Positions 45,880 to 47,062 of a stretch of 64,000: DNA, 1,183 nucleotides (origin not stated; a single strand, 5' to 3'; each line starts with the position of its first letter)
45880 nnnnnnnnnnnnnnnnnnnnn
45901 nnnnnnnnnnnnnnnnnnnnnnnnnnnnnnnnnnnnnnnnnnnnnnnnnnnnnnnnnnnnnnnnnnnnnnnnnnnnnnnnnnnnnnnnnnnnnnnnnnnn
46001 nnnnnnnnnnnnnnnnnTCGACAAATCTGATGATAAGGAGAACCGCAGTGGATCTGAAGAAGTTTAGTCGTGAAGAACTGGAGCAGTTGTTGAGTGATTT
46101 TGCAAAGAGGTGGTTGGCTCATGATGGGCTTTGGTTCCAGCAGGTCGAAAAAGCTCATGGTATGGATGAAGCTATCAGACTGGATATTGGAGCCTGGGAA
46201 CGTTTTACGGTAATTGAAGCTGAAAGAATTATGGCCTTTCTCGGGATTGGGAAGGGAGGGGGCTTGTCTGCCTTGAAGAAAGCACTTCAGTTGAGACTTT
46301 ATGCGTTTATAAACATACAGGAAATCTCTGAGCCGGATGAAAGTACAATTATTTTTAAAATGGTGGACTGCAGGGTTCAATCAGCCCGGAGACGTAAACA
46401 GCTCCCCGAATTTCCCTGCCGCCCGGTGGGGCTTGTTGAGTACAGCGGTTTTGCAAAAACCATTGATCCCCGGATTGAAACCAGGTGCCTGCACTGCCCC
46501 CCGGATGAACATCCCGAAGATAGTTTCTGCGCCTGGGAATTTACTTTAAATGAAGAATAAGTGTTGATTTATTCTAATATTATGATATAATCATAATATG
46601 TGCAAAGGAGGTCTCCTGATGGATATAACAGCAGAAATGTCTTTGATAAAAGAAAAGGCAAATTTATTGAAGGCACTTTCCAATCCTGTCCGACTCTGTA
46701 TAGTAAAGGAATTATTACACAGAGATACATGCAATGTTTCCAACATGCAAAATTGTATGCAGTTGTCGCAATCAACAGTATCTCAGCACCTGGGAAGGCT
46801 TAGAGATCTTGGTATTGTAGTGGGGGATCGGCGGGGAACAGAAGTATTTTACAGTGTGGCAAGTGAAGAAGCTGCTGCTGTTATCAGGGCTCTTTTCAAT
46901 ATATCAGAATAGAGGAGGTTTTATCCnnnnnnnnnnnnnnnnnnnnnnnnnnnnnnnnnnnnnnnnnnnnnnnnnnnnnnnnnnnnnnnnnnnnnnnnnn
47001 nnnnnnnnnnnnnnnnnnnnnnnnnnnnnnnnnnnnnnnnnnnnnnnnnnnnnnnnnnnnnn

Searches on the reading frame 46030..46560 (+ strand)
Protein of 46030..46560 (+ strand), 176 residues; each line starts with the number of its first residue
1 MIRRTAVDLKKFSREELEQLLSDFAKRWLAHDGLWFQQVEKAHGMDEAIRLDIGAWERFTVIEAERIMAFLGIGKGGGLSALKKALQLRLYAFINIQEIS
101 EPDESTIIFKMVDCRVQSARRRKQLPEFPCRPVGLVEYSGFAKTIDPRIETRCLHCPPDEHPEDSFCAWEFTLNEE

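Call 4: search_protein_families(library=pfam, proteins=[window:46030-46560:+])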
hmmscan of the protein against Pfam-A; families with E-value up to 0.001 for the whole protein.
window:46030-46560:+ (176 aa): 1 family
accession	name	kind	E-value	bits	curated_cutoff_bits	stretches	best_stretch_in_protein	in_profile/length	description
PF19620.4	DUF6125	-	8.6e-81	270.2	27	1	11-173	2-164/164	Family of unknown function (DUF6125)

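Call 5: search_protein_families(library=ncbifam, proteins=[window:46030-46560:+])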
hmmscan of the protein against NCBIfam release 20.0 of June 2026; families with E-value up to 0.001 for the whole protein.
window:46030-46560:+ (176 aa): 0 families

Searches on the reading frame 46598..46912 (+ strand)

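Call 76: search_protein_families(library=pfam, proteins=[window:46598-46912:+], max_evalue=0.00001)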
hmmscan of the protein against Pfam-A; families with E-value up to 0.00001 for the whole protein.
window:46598-46912:+ (104 aa): 2 families
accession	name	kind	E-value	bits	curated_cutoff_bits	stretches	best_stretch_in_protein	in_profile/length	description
PF12840.13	HTH_20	-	1.3e-08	35.1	27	1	27-75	1-49/51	Helix-turn-helix domain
PF01022.26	HTH_5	-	6.3e-08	32.8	22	1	29-74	1-45/47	Bacterial regulatory protein, arsR family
